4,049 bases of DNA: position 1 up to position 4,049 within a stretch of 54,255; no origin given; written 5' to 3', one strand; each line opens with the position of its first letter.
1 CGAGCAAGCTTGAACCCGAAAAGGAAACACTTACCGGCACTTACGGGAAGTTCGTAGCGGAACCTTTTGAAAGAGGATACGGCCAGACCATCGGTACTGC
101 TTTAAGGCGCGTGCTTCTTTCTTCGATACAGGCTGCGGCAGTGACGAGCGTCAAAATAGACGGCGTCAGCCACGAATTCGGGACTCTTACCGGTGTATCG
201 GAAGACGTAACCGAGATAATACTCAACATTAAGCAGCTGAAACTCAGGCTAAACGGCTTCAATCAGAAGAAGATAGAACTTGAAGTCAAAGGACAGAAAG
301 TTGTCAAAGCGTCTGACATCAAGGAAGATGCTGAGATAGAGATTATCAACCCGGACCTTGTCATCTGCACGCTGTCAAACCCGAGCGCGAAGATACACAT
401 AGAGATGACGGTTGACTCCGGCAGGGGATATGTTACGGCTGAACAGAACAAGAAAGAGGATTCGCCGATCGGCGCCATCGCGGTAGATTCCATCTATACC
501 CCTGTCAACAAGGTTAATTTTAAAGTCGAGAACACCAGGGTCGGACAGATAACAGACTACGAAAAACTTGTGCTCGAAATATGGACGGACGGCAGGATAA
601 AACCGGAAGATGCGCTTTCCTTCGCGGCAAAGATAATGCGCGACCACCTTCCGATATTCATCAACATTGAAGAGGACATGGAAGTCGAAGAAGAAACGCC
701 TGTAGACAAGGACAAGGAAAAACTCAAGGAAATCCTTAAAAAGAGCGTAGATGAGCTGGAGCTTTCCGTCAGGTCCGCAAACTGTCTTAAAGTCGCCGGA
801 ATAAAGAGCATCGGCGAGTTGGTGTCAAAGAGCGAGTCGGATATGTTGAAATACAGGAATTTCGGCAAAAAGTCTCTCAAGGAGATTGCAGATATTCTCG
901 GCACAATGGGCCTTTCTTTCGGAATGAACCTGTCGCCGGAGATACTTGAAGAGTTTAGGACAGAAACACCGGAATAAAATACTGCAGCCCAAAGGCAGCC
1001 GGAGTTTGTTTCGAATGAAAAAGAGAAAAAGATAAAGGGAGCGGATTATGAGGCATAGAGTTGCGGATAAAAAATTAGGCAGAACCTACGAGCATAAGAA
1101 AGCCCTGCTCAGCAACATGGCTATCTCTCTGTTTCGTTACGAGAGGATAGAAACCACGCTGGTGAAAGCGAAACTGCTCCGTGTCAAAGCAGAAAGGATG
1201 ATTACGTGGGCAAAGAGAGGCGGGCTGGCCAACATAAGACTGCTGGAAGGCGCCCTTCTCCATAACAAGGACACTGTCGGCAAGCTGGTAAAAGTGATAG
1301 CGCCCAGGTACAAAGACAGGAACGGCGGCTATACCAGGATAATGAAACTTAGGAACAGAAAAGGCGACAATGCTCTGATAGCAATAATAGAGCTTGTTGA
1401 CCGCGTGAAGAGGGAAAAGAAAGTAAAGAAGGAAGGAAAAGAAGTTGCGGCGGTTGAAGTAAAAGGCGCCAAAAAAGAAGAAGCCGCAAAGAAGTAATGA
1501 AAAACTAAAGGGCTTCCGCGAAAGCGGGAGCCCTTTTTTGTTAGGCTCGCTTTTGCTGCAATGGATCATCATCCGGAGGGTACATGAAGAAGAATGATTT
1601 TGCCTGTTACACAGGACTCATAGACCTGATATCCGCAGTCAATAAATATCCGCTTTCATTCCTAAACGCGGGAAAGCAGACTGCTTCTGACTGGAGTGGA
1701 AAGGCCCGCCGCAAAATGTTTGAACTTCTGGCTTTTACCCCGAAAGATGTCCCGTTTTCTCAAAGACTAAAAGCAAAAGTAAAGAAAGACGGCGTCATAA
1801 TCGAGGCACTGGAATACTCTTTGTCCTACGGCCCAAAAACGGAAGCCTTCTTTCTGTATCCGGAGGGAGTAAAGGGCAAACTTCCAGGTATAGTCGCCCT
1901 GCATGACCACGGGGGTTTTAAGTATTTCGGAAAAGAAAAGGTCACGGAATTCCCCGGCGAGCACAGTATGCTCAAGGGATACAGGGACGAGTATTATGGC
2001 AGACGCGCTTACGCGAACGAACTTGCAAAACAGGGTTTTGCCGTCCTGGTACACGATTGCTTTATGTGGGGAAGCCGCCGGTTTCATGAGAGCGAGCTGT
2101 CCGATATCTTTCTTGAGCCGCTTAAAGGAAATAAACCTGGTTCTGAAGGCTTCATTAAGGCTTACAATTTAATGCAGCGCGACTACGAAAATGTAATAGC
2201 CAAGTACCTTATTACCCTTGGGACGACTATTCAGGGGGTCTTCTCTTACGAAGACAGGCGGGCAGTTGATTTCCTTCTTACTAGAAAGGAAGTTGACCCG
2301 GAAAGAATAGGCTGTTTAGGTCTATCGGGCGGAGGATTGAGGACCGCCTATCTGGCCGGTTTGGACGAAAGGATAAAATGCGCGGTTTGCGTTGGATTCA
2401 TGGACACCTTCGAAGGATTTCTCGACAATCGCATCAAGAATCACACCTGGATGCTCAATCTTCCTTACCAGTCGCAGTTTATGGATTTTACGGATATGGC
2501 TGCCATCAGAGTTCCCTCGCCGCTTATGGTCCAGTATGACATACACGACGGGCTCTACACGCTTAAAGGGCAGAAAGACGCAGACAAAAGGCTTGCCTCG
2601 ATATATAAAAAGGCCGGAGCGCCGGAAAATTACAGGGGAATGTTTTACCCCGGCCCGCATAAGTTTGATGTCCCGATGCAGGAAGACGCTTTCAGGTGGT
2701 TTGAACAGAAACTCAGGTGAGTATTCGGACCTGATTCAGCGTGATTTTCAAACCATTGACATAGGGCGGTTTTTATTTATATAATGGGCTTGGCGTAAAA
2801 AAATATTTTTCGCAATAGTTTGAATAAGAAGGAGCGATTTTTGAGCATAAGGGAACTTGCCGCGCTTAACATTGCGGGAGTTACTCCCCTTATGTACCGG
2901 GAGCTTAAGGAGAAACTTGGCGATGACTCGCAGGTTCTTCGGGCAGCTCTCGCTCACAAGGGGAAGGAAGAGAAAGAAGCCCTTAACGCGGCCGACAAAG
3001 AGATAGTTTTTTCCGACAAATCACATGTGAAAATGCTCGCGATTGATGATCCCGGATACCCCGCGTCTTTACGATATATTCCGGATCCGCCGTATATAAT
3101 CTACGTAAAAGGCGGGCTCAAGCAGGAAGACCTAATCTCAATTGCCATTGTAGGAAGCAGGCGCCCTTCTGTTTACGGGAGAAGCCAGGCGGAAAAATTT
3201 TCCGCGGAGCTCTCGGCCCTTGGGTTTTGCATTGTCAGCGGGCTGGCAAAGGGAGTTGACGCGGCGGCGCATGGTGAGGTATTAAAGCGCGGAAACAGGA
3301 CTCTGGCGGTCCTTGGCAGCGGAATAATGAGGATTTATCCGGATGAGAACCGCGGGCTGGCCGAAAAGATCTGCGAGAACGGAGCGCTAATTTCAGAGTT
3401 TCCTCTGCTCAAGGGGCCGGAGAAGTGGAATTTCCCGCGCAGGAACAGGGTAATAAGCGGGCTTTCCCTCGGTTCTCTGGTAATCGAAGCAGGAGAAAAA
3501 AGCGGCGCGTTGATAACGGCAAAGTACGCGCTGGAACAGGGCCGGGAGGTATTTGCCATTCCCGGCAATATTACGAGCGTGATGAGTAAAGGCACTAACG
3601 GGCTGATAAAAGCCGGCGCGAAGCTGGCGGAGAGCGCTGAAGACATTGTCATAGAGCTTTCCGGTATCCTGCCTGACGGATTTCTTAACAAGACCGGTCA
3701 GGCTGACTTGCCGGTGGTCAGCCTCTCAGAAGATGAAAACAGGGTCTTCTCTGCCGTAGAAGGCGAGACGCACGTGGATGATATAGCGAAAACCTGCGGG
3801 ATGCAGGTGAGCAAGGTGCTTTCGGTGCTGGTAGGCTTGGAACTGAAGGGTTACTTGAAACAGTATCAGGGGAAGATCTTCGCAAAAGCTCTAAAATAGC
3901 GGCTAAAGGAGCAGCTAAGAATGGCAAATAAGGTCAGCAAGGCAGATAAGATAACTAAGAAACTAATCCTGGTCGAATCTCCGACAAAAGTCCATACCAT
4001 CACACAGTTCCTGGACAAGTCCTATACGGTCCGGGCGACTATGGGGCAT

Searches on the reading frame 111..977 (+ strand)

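Call 72: search_protein_families(library=pfam, proteins=[window:111-977:+], max_evalue=0.00001)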
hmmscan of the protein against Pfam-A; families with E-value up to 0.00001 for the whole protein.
window:111-977:+ (288 aa): 3 families
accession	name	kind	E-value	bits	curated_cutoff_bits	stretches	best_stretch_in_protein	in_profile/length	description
PF01000.31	RNA_pol_A_bac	-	2.8e-35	121.5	33.9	1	14-130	1-119/119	RNA polymerase Rpb3/RpoA insert domain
PF03118.21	RNA_pol_A_CTD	-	4.6e-26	90.8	23.8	1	201-263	3-65/67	Bacterial RNA polymerase, alpha chain C terminal domain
PF01193.29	RNA_pol_L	-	4.7e-15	55.5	24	1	2-180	19-74/74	RNA polymerase Rpb3/Rpb11 dimerisation domain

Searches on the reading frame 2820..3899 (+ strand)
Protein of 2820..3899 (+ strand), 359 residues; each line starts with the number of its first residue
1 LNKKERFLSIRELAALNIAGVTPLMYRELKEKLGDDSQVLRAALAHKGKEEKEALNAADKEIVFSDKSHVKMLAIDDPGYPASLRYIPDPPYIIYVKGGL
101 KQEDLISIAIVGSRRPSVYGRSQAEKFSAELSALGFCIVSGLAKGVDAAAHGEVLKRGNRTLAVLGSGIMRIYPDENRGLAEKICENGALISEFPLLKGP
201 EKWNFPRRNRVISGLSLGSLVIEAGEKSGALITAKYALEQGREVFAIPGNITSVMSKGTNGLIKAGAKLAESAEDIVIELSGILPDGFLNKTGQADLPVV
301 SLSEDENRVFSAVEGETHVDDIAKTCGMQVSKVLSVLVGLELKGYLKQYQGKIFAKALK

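Call 72: search_protein_families(library=pfam, proteins=[window:2820-3899:+], max_evalue=0.00001)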
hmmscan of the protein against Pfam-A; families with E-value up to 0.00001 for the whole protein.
window:2820-3899:+ (359 aa): 2 families
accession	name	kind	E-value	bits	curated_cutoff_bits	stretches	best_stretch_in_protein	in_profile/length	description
PF02481.21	DNA_processg_A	-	2e-75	253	29.6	1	67-270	4-210/212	DNA recombination-mediator protein A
PF17782.7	DprA_WH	-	4.7e-09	36.6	22.9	1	299-351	7-60/61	DprA winged helix domain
